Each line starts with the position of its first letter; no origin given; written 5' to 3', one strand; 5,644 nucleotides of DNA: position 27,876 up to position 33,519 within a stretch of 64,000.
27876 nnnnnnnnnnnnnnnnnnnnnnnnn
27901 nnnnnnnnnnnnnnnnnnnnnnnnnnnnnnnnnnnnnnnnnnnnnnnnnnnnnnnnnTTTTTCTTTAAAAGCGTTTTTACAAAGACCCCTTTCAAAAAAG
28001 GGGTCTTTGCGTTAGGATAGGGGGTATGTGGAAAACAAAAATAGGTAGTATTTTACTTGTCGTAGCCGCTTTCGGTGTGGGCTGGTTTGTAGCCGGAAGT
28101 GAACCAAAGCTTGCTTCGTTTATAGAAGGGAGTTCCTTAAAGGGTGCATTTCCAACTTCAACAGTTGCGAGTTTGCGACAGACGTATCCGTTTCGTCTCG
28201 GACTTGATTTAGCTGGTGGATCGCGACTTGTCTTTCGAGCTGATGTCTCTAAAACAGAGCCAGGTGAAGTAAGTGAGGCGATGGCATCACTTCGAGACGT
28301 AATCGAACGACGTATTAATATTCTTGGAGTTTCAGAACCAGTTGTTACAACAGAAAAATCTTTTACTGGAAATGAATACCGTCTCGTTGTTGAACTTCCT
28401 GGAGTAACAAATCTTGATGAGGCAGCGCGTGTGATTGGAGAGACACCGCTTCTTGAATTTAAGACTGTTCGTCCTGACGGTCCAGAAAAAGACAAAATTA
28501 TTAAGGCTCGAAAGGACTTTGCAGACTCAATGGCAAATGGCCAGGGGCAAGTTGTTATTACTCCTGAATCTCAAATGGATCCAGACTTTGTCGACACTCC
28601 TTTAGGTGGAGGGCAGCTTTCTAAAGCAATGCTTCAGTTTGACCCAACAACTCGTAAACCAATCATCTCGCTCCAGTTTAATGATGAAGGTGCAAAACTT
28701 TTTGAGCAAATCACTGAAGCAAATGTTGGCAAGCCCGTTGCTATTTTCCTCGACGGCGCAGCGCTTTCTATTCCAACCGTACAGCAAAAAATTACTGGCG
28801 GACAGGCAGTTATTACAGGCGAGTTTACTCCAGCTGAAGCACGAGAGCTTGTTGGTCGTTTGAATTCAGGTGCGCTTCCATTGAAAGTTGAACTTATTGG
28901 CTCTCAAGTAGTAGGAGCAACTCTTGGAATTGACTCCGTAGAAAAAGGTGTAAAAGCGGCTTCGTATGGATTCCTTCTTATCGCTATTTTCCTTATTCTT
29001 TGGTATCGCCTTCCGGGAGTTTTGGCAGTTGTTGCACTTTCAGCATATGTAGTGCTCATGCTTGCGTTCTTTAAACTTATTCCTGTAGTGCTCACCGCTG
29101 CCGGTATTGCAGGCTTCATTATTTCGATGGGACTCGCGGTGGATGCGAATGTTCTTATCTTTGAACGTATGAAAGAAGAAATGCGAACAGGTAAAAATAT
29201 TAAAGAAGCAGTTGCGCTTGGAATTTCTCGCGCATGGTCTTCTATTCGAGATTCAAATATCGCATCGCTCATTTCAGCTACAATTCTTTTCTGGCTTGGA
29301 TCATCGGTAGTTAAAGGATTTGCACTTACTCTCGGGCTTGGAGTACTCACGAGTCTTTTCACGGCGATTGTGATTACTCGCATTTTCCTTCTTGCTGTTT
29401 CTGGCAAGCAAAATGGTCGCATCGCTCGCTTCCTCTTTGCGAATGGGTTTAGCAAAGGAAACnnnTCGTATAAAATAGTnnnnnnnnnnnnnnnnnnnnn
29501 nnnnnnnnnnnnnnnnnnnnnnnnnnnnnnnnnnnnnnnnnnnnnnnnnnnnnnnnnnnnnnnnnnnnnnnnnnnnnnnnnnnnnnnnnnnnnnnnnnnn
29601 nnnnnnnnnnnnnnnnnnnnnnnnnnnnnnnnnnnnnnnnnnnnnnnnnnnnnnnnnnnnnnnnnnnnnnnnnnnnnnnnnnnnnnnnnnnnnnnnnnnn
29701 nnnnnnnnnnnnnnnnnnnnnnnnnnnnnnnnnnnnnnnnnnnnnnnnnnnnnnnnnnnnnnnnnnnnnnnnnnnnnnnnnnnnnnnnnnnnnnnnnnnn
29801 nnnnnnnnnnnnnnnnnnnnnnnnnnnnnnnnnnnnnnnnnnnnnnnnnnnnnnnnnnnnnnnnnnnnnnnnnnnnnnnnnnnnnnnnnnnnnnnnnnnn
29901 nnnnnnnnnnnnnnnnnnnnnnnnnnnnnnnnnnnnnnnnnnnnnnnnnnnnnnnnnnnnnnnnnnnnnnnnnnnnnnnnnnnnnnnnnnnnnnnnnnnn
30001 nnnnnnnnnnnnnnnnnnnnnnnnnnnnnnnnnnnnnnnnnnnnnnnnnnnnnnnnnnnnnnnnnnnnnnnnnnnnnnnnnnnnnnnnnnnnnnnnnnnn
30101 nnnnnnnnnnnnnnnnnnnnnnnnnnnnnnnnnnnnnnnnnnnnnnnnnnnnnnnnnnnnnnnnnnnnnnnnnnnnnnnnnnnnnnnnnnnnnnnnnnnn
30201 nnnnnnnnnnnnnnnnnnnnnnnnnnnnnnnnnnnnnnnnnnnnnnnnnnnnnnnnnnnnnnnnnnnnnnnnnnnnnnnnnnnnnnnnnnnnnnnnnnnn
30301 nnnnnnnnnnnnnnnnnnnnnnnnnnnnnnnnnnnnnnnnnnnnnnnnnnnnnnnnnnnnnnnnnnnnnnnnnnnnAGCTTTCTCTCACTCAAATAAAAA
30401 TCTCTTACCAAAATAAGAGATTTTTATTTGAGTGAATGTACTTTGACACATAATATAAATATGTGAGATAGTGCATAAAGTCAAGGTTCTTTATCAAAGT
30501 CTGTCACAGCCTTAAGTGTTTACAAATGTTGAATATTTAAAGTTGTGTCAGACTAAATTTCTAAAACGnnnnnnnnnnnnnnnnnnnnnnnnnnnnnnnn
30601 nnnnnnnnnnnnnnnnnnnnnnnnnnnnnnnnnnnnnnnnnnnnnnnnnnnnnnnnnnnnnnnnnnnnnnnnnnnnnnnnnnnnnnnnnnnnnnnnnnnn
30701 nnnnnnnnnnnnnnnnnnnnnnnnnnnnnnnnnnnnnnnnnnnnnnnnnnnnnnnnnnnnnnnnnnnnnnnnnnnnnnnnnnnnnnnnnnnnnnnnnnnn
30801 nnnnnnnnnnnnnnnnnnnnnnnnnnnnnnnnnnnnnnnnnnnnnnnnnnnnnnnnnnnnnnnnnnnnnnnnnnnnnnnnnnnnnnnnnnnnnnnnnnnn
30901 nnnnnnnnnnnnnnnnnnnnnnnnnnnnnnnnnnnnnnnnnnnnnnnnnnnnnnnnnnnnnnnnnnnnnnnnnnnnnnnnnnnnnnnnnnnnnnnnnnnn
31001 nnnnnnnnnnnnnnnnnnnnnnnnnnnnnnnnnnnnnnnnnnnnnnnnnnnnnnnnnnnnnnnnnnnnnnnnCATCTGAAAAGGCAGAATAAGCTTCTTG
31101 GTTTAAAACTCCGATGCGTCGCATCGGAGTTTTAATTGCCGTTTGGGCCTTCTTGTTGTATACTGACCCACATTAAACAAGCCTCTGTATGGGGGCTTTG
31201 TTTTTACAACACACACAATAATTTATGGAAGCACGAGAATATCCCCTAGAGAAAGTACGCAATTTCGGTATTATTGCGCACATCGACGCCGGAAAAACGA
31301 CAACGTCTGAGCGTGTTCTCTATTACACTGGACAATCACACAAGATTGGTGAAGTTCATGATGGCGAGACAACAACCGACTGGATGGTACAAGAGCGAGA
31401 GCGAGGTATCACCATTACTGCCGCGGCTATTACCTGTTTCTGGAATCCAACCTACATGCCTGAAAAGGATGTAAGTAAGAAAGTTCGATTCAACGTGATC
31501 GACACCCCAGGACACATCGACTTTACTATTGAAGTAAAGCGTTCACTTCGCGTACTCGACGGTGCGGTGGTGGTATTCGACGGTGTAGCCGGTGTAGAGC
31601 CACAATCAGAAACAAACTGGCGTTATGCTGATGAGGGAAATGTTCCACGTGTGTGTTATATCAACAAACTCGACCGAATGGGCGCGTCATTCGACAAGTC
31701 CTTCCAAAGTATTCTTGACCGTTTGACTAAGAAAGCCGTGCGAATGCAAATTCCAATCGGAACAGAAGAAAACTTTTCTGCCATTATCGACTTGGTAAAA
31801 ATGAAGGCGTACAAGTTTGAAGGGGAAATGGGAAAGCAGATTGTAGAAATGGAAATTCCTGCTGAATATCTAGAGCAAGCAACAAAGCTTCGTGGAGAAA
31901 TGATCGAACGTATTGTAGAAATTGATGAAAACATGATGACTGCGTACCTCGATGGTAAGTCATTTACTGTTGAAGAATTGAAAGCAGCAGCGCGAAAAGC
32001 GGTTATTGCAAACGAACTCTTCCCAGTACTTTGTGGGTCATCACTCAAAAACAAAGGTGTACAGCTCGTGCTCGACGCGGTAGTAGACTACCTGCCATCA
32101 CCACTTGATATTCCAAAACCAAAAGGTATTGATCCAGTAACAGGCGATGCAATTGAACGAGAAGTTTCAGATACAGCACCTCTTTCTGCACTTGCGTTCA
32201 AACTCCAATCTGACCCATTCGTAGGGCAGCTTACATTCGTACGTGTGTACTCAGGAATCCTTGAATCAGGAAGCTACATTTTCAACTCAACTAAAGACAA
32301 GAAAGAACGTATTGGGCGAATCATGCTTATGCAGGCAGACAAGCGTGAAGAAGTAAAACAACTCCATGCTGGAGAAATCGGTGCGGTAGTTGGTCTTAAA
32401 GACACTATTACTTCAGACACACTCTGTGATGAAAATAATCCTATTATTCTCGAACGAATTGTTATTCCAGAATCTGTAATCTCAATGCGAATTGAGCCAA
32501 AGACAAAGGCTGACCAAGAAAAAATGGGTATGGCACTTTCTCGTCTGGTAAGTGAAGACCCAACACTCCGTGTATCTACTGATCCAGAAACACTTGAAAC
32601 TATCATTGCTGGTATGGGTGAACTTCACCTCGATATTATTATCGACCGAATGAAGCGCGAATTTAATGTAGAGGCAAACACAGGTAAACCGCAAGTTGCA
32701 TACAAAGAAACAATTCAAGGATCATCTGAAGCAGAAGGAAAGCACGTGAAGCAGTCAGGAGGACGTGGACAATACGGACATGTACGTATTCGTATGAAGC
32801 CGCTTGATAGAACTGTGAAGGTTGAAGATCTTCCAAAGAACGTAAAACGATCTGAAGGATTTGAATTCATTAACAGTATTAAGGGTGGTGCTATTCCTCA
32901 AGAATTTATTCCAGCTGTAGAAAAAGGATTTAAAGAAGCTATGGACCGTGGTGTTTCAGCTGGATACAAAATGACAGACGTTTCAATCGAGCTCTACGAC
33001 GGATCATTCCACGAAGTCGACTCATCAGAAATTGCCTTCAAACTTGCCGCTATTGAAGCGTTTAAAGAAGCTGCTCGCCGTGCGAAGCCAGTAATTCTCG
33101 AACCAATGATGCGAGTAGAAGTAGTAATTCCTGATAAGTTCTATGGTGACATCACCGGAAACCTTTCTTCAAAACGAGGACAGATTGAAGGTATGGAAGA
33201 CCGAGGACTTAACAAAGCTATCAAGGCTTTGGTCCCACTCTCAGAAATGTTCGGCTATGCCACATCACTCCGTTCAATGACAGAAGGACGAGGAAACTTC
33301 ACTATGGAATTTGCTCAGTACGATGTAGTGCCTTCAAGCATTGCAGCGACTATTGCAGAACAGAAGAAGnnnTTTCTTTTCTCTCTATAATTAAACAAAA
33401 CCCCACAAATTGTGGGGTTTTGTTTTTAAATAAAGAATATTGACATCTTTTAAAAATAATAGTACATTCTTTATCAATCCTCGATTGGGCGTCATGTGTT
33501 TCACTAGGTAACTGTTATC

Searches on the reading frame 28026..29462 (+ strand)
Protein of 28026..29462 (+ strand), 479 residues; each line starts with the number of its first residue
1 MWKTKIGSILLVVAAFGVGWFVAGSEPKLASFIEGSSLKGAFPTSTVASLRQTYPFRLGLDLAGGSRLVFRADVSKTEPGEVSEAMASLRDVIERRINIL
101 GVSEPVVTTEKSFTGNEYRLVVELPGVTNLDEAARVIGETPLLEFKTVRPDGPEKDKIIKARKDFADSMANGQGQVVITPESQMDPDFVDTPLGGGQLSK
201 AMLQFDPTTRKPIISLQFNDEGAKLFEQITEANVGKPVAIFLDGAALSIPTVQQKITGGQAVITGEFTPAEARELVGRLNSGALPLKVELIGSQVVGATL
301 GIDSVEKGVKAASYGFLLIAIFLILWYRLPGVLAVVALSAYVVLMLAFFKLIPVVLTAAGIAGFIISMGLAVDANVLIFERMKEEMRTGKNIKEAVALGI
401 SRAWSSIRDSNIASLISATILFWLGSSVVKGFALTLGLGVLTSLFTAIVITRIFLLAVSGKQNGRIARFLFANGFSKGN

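Call 58: search_protein_families(library=pfam, proteins=[window:28026-29462:+], max_evalue=0.00001)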
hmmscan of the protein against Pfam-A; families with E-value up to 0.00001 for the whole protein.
window:28026-29462:+ (479 aa): 4 families
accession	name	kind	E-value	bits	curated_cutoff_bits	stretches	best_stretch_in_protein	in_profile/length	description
PF22599.2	SecDF_P1_head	-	2.3e-28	98.8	27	1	192-285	20-113/114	SecDF, P1 head subdomain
PF21760.3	SecD_1st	-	7.7e-15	54.5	27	1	88-149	3-59/60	Protein translocase subunit SecDF, P1 domain, N-terminal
PF02355.23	SecD_SecF_C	-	2.4e-14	53.6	20.5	1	287-457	12-185/189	Protein export membrane protein SecD/SecF, C-terminal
PF03176.21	MMPL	-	2.5e-08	33.7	20.5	1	285-451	122-295/333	MMPL family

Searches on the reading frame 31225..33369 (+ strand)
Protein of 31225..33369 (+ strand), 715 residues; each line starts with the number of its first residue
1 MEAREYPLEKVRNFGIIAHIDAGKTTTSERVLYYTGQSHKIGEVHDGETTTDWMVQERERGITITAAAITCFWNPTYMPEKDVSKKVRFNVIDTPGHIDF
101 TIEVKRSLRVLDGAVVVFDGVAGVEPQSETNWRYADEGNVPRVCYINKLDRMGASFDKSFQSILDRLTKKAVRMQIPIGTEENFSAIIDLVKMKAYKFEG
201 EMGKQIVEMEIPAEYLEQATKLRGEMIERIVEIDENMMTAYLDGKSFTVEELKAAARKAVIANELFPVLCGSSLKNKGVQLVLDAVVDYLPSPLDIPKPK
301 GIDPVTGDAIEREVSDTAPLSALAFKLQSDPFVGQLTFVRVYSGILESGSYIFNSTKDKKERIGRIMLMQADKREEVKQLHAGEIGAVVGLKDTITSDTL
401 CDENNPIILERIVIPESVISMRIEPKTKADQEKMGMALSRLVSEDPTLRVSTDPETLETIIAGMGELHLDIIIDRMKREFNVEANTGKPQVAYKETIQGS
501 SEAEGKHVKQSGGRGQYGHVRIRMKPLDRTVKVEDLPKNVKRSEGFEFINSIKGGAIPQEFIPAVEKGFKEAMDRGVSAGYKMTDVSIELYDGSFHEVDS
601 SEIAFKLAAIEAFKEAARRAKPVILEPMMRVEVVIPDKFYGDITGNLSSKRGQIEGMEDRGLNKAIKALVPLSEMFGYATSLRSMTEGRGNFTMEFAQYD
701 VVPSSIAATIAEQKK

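Call 58: search_protein_families(library=pfam, proteins=[window:31225-33369:+], max_evalue=0.00001)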
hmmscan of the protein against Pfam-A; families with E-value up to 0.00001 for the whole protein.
window:31225-33369:+ (715 aa): 7 families
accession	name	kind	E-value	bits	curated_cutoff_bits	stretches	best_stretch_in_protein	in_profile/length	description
PF00009.33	GTP_EFTU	-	1.5e-59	201.2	26.5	1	10-292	2-188/188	Elongation factor Tu GTP binding domain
PF03764.24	EFG_IV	-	2.2e-41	140.8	24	1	489-621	1-121/121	Elongation factor G, domain IV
PF14492.12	EFG_III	-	3.5e-32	110.7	27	1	414-488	1-75/75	Elongation Factor G, domain III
PF00679.30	EFG_C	-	5.4e-29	100.5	27.9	1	624-708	2-87/89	Elongation factor G C-terminus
PF22042.2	EF-G_D2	-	5.4e-18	65.3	27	1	319-402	1-83/84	Elongation factor G domain 2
PF03144.31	GTP_EFTU_D2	-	9.7e-16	58.4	30.3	1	334-401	1-73/73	Elongation factor Tu domain 2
PF16658.11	RF3_C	-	6.1e-06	26.5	40.1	0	421-503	13-95/132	Class II release factor RF3, C-terminal domain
